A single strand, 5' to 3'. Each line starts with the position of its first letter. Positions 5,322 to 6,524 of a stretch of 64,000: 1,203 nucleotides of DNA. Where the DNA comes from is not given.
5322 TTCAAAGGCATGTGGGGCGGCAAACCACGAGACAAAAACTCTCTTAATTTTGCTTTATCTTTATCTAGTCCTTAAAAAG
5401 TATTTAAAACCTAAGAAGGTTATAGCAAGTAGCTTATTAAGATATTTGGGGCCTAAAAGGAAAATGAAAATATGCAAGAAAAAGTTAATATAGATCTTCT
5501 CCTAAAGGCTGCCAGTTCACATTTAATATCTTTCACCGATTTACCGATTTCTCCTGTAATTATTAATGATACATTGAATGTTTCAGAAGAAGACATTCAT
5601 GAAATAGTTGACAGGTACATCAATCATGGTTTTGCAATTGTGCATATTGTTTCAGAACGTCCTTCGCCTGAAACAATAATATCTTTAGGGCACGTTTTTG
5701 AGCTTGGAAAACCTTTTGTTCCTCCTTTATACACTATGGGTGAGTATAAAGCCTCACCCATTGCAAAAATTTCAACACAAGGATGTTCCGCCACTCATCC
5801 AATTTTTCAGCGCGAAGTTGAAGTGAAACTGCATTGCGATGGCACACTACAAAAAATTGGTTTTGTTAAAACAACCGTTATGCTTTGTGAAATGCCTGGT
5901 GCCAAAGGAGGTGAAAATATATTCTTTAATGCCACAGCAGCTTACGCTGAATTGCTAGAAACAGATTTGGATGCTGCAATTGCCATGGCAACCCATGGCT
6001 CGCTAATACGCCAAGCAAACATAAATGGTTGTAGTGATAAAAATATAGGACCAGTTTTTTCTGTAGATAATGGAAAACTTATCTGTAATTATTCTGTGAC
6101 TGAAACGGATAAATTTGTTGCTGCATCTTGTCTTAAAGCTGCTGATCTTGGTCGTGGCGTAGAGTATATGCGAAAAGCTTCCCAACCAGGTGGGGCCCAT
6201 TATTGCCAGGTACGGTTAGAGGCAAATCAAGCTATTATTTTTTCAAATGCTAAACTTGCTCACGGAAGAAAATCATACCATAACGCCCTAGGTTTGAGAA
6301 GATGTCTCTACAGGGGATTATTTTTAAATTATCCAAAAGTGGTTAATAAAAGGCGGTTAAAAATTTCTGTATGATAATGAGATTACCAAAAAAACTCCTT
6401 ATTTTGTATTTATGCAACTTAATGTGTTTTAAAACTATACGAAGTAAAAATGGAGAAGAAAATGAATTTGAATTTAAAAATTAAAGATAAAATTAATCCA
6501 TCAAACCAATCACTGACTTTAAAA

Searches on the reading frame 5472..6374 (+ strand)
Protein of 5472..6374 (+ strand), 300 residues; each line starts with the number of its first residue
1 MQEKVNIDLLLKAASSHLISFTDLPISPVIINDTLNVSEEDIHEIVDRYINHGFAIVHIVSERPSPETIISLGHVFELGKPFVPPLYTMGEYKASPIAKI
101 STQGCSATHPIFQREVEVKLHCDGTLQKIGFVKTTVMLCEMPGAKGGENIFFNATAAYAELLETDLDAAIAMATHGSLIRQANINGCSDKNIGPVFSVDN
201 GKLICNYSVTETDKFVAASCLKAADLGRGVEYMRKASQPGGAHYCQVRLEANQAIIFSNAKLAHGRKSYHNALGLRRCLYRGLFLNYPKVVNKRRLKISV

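Call 3: search_protein_families(library=pfam, proteins=[window:5472-6374:+], max_evalue=0.01)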
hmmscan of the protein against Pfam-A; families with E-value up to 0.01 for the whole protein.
window:5472-6374:+ (300 aa): 1 family
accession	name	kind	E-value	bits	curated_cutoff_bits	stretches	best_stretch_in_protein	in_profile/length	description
PF02668.22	TauD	-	3.2e-10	40.8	27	1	31-271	16-258/267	Taurine catabolism dioxygenase TauD, TfdA family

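Call 14: search_protein_families(library=ncbifam, proteins=[window:5472-6374:+], max_evalue=0.001)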
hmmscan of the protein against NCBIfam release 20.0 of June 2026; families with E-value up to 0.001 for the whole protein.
window:5472-6374:+ (300 aa): 0 families

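Call 15: search_solved_structures(query=window:5472-6374:+, max_evalue=0.01)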
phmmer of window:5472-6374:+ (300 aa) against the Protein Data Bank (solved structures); distinct sequences matched with E-value up to 0.01: 0.
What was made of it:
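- Tried and rejected: The PDB sequence search for TauD found nothing (call 15).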

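Call 44: find_homologous_proteins(query=window:5472-6374:+, max_evalue=0.00001)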
Query window:5472-6374:+ (300 aa): 59 proteins with E <= 0.00001 among 778 candidates.
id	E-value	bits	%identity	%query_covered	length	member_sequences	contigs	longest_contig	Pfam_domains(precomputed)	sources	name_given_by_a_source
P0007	1.3e-198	676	100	100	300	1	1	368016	PF02668.23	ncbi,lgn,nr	ncbi:MAG: TauD/TfdA family dioxygenase [Candidatus Paracaedibacteraceae bacterium]|nr:TauD/TfdA fami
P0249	7.5e-150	516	75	100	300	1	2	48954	PF02668.23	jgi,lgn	-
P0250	4.8e-142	491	71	100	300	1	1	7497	PF02668.23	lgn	-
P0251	4.0e-132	458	67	100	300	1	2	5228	PF02668.23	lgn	-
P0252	1.5e-131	456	68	98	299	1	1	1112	PF02668.23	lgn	-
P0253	5.0e-125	435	63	100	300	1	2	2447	PF02668.23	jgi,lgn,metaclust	metaclust:\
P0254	2.8e-114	400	58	100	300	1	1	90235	PF02668.23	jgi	jgi:alpha-ketoglutarate-dependent taurine dioxygenase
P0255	7.1e-111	388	61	98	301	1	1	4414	PF02668.23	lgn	-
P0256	1.4e-106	374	58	100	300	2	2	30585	PF02668.23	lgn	-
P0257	1.8e-104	367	56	100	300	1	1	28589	PF02668.23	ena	-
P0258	5.1e-104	366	55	99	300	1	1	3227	PF02668.23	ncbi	-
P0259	6.4e-103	362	56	97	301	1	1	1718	PF02668.23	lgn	-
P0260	1.0e-96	342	51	98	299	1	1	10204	PF02668.23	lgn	-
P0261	5.6e-95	336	52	98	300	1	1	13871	PF02668.23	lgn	-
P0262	2.5e-93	331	47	98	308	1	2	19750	PF02668.23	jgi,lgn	-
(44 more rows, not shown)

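Call 62: search_protein_families(library=pfam, proteins=[L020:3136-4404:-, L020:2060-3205:-, L025:3133-4398:-, L029:4256-5506:+, L029:2657-3757:-, L020:15164-17455:+, L028:1697-2740:-, L028:3596-4609:+, L028:4950-5999:+, L028:17985-19010:-], max_evalue=0.001)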
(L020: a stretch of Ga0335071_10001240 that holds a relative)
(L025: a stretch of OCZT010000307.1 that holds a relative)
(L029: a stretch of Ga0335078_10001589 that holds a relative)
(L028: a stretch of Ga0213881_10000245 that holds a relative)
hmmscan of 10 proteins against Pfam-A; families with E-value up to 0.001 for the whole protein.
L020:3136-4404:- (422 aa): 2 families
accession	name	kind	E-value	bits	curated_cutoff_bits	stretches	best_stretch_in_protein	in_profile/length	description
PF11975.13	Glyco_hydro_4C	-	5.9e-41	141.2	24.1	1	191-394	2-211/211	Family 4 glycosyl hydrolase C-terminal domain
PF02056.22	Glyco_hydro_4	-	2.3e-40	138.5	23.2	1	2-180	1-182/183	Family 4 glycosyl hydrolase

L020:2060-3205:- (381 aa): 2 families
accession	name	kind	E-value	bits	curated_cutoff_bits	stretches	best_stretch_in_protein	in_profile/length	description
PF01869.26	BcrAD_BadFG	-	3.5e-16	60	31.5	1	42-353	3-271/271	BadF/BadG/BcrA/BcrD ATPase family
PF00480.26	ROK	-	2.2e-05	24.6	22.9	0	40-94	2-55/294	ROK family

L025:3133-4398:- (421 aa): 3 families
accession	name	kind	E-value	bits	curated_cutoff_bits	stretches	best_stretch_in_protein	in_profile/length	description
PF02056.22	Glyco_hydro_4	-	7.4e-45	153.2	23.2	1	4-179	3-181/183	Family 4 glycosyl hydrolase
PF11975.13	Glyco_hydro_4C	-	1.2e-42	146.7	24.1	1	191-394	2-211/211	Family 4 glycosyl hydrolase C-terminal domain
PF00056.29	Ldh_1_N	-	0.00079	19.9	27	0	119-158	94-132/141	lactate/malate dehydrogenase, NAD binding domain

L029:4256-5506:+ (416 aa): 2 families
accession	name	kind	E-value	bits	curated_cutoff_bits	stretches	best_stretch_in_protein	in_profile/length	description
PF01548.23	DEDD_Tnp_IS110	-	5.1e-20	72.3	29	1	49-156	41-153/155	Transposase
PF02371.22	Transposase_20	-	1e-13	51.9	21.3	1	244-321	3-79/87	Transposase IS116/IS110/IS902 family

L029:2657-3757:- (366 aa): 0 families

L020:15164-17455:+ (763 aa): 5 families
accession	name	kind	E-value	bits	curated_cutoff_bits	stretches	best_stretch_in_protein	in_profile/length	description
PF00239.26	Resolvase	-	1.2e-21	77.7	23.3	1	30-181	1-144/145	Resolvase, N terminal domain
PF07508.19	Recombinase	-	2.2e-14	54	21.1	1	208-327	5-102/102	Recombinase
PF12728.13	HTH_17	-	4e-12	46.6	27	1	646-685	2-39/51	Helix-turn-helix domain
PF13408.12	Zn_ribbon_recom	-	8e-08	33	25.3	1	345-404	1-57/58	Recombinase zinc beta ribbon domain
PF00376.29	MerR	-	0.00082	19.6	28.2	0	647-679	1-33/38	MerR family regulatory protein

L028:1697-2740:- (347 aa): 2 families
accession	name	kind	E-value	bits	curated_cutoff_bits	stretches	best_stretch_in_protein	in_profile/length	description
PF01636.29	APH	-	4.8e-06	26.9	23.2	1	214-283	164-222/239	Phosphotransferase enzyme family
PF02958.26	EcKL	-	2.8e-05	24.1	22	1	231-272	215-262/294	Ecdysteroid kinase-like family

L028:3596-4609:+ (337 aa): 1 family
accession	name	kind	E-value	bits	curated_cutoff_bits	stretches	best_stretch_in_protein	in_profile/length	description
PF00296.26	Bac_luciferase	-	2.3e-52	178.8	27.9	1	49-270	20-231/314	Luciferase-like monooxygenase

L028:4950-5999:+ (349 aa): 4 families
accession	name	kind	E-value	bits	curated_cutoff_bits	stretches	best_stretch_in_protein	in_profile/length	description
PF01408.29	GFO_IDH_MocA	-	5.6e-25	88.8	24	1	4-119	1-117/120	Oxidoreductase family, NAD-binding Rossmann fold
PF22725.1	GFO_IDH_MocA_C3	-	8.1e-18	65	27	1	131-259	2-123/124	GFO/IDH/MocA C-terminal domain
PF02894.22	GFO_IDH_MocA_C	-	3.8e-11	43.6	22.9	1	137-329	4-206/218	Oxidoreductase family, C-terminal alpha/beta domain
PF03447.22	NAD_binding_3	-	2.4e-07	31.9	24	1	10-118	1-113/116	Homoserine dehydrogenase, NAD binding domain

L028:17985-19010:- (341 aa): 1 family
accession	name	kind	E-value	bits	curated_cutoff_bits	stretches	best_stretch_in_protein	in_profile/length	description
PF00248.27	Aldo_ket_red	-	1.3e-81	274.3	24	1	30-330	1-288/291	Aldo/keto reductase family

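Call 74: search_dna_similar(query=window:5472-6374:+, collection=plasmids, mode=protein, max_evalue=1e-10, max_rows=15)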
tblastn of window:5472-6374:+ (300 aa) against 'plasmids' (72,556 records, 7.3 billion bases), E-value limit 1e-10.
Records with a match: 34; places in all: 34; records where one place covers at least 80% of the query: 32.
Best place of each record, by identity: <60% 34.
By first word of the organism name: Pseudomonas 14; Ralstonia 6; Streptomyces 4; Vibrio 4; Bacillus 2; Candidatus 1; Nocardia 1; Jeotgalibacillus 1; Rhodococcus 1.
By predicted mobility (MOB-suite, as given by PLSDB): non-mobilizable 19; conjugative 11; mobilizable 4.
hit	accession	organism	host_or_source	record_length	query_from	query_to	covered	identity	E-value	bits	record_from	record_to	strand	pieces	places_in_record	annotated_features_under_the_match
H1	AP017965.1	Candidatus Megaera polyxenophila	-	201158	17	285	90%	44.1%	1e-76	261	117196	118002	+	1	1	taurine catabolism dioxygenase TauD, TfdA family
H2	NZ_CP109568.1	Nocardia sp. NBC_01377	-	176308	8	289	94%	32.2%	5e-33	135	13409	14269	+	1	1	TauD/TfdA family dioxygenase | hypothetical protein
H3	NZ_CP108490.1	Streptomyces sp. NBC_01244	-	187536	17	288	91%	32.5%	3e-37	147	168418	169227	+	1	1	TauD/TfdA family dioxygenase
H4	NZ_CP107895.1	Streptomyces sp. NBC_00467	-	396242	45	288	81%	35.1%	4e-32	132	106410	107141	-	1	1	TauD/TfdA family dioxygenase | ABC transporter ATP-binding protein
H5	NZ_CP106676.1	Bacillus cereus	cell culture,soil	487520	25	294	90%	30.9%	6e-40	155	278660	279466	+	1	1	TauD/TfdA family dioxygenase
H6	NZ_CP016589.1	Bacillus thuringiensis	Mono isolate,Ginseng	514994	25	294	90%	30.9%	6e-40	155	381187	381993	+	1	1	TauD/TfdA family dioxygenase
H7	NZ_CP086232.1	Streptomyces clavuligerus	whole organism,soil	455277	49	291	81%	33.7%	1e-35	142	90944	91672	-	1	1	TauD/TfdA family dioxygenase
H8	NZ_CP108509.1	Streptomyces sp. NBC_01237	-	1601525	52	289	79%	33.5%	2e-25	113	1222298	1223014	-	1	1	none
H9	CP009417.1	Jeotgalibacillus malaysiensis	-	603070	36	299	88%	27.6%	2e-19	96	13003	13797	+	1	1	hypothetical protein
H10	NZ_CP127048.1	Pseudomonas amygdali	Cucumis sativus,Culture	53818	34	288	85%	27.2%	1e-18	94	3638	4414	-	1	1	TauD/TfdA family dioxygenase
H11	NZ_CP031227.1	Pseudomonas amygdali pv. lachrymans str. M301315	-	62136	34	288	85%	27.2%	1e-18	94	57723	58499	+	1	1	TauD/TfdA family dioxygenase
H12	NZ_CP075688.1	Pseudomonas amygdali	cell culture,cucumber "Kurazh F1"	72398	34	288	85%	27.2%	1e-18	94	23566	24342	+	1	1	TauD/TfdA family dioxygenase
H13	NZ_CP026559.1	Pseudomonas amygdali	Prunus avium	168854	34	288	85%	27.2%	2e-18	93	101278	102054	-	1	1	TauD/TfdA family dioxygenase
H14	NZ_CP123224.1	Pseudomonas amygdali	Aesculus hippocastanum,cell culture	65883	34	288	85%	27.1%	8e-18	91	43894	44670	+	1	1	TauD/TfdA family dioxygenase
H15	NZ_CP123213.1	Pseudomonas amygdali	Aesculus hippocastanum,cell culture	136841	34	288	85%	27.1%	8e-18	91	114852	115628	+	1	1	TauD/TfdA family dioxygenase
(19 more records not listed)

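Call 75: get_annotated_region(hit=H1, flank=20000)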
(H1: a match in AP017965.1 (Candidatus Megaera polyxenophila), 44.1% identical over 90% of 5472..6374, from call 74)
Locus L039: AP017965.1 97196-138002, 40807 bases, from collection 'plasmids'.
description: Candidatus Megaera polyxenophila plasmid pPCS201 DNA, complete sequence, strain: PCS
organism: Candidatus Megaera polyxenophila (NCBI taxid 988779)
taxonomy: Bacteria; Pseudomonadota; Alphaproteobacteria; Rickettsiales; Rickettsiaceae; Candidatus Megaera; Candidatus Megaera polyxenophila
host: -; source: -; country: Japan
typing (MOB-suite, as given by PLSDB): non-mobilizable
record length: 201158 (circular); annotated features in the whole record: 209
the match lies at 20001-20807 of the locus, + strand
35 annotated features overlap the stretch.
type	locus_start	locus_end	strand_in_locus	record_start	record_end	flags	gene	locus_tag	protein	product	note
CDS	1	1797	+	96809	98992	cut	-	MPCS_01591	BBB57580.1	hypothetical protein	-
CDS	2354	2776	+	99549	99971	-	-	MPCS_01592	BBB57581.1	glyoxalase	-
CDS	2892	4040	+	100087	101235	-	-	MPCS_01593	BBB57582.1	glycosyltransferase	-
CDS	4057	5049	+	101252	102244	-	-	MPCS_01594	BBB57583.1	esterase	-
CDS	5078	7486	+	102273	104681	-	-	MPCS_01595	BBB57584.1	beta-N-acetylhexosaminidase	-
CDS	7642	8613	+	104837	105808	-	-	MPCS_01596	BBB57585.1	2OG-Fe(II) oxygenase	-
CDS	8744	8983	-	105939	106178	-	-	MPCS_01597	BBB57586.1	hypothetical protein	-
CDS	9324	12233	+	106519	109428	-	-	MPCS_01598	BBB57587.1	polyketide synthase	-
CDS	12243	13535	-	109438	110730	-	-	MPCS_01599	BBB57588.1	MFS transporter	-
CDS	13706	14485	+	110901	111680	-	-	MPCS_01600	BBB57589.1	inositol monophosphatase/fructose-1,6-bisphosphatase family protein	-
CDS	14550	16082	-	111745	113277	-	-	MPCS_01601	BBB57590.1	ADP,ATP carrier protein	-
CDS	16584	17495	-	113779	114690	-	-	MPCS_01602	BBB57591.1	hypothetical protein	-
CDS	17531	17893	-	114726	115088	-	-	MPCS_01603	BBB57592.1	hypothetical protein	-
CDS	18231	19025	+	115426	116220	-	-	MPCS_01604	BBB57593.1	peptide transporter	-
CDS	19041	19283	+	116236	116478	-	-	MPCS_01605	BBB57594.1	hypothetical protein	-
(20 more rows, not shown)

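Call 88: get_annotated_region(hit=H3, flank=9000)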
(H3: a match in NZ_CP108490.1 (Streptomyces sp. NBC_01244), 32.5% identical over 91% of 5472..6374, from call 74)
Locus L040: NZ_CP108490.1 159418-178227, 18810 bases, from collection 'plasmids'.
description: Streptomyces sp. NBC_01244 plasmid unnamed2, complete sequence
organism: Streptomyces sp. NBC_01244 (NCBI taxid 2903797)
taxonomy: Bacteria; Actinomycetota; Actinomycetes; Kitasatosporales; Streptomycetaceae; Streptomyces; Streptomyces sp. NBC 01244
host: -; source: -; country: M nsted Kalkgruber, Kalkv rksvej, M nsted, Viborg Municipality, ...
typing (MOB-suite, as given by PLSDB): non-mobilizable
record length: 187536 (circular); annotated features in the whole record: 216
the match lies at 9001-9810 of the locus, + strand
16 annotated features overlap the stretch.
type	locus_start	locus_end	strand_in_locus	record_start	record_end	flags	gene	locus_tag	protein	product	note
CDS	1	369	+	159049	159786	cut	-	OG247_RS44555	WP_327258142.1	2'-5' RNA ligase family protein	-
CDS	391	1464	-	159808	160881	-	-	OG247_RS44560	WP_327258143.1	aldo/keto reductase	-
CDS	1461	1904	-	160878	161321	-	-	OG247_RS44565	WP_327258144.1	ATP-binding protein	-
CDS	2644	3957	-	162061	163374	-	-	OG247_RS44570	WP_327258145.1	XRE family transcriptional regulator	-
CDS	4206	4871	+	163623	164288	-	-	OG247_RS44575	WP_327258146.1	DUF6624 domain-containing protein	-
CDS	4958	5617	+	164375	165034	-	-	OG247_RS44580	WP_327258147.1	hypothetical protein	-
CDS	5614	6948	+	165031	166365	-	-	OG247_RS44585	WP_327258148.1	aminotransferase class III-fold pyridoxal phosphate-dependent enzyme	-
CDS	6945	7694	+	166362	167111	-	-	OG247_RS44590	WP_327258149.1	hypothetical protein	-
CDS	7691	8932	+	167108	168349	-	-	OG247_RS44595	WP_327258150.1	hypothetical protein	-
CDS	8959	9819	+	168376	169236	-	-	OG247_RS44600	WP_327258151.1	TauD/TfdA family dioxygenase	-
CDS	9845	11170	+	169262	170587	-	-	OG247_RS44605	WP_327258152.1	hypothetical protein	-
CDS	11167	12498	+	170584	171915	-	-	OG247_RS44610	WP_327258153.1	hypothetical protein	-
CDS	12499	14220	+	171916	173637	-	-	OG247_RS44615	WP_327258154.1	non-ribosomal peptide synthetase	-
CDS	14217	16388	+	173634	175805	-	-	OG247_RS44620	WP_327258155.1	HAD-IA family hydrolase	GO:0008152 - metabolic process [Evidence IEA]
CDS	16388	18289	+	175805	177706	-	-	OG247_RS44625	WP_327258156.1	hypothetical protein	-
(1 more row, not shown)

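Call 89: get_annotated_region(hit=H5, flank=9000)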
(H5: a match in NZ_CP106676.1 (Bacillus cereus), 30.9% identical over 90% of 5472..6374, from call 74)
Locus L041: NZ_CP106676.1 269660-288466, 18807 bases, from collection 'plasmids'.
description: Bacillus cereus strain SRCM116293 plasmid unnamed1, complete sequence
organism: Bacillus cereus (NCBI taxid 1396)
taxonomy: Bacteria; Bacillota; Bacilli; Bacillales; Bacillaceae; Bacillus; Bacillus cereus
host: -; source: cell culture,soil; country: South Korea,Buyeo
typing (MOB-suite, as given by PLSDB): non-mobilizable; replicon rep_cluster_125; mating-pair formation MPF_T
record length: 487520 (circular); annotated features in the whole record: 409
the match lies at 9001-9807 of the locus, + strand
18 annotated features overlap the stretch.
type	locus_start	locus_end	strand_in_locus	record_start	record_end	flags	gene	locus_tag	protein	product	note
CDS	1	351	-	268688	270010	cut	-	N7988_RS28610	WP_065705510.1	aminotransferase class III-fold pyridoxal phosphate-dependent enzyme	-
CDS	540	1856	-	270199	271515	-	-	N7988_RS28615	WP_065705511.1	aminotransferase class V-fold PLP-dependent enzyme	-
CDS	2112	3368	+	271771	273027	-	-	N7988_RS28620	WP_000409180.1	AMP-binding protein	-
CDS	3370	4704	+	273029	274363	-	-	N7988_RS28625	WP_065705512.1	pyrimidine-nucleoside phosphorylase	GO:0006213 - pyrimidine nucleoside metabolic process [Evidence IEA]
CDS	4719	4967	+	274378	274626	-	-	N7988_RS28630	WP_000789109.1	phosphopantetheine-binding protein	-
CDS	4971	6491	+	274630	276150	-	-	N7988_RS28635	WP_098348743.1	class I adenylate-forming enzyme family protein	-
CDS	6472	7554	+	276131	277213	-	-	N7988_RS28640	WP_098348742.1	Ldh family oxidoreductase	-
CDS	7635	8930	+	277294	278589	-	-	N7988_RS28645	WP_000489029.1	hypothetical protein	-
CDS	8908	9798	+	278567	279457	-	-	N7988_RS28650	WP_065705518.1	TauD/TfdA family dioxygenase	-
CDS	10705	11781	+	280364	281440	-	xerS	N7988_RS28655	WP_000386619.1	tyrosine recombinase XerS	GO:0015074 - DNA integration [Evidence IEA]; GO:0006310 - DNA recombination [Evidence IEA]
CDS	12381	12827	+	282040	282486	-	-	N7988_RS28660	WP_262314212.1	hypothetical protein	-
CDS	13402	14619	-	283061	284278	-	-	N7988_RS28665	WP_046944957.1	hypothetical protein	-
CDS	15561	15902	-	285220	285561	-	-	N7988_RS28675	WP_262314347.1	hypothetical protein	-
CDS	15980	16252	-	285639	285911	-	-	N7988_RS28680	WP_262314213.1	transposase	-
CDS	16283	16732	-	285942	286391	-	-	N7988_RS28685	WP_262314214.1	helix-turn-helix domain-containing protein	-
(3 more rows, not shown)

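Call 92: search_protein_families(library=pfam, proteins=[L039:26084-27001:-, L039:26994-27905:-, L039:16584-17495:-, L039:17531-17893:-, L039:18231-19025:+, L039:1-1797:+, L039:19953-21647:+], max_evalue=0.01)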
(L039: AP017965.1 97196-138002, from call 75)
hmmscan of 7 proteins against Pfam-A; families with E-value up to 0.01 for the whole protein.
L039:26084-27001:- (305 aa): 0 families

L039:26994-27905:- (303 aa): 0 families

L039:16584-17495:- (303 aa): 1 family
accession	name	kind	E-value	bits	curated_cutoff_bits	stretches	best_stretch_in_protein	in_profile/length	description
PF04577.19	Glyco_transf_61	-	1.5e-21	77.5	27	1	77-244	2-135/137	Glycosyltransferase 61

L039:17531-17893:- (120 aa): 0 families

L039:18231-19025:+ (264 aa): 2 families
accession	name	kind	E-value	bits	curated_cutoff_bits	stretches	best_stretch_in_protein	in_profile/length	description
PF01648.25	ACPS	-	6.2e-16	58.8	25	1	135-237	1-106/111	4'-phosphopantetheinyl transferase superfamily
PF22624.1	AASDHPPT_N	-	4.6e-07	30.4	27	1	51-126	12-93/100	4'-phosphopantetheinyl transferase, N-terminal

L039:1-1797:+ (598 aa): 1 family
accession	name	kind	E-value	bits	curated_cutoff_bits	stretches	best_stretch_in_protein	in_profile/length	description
PF13475.11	DUF4116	-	0.00039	20.4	24.9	0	114-145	16-45/49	Domain of unknown function (DUF4116)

L039:19953-21647:+ (564 aa): 2 families
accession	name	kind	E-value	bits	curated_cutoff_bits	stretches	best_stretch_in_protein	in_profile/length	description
PF02668.22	TauD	-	2.1e-14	54.5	27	1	95-282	76-266/267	Taurine catabolism dioxygenase TauD, TfdA family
PF13385.13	Laminin_G_3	-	1.3e-10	42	27.6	1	366-556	2-151/151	Concanavalin A-like lectin/glucanases superfamily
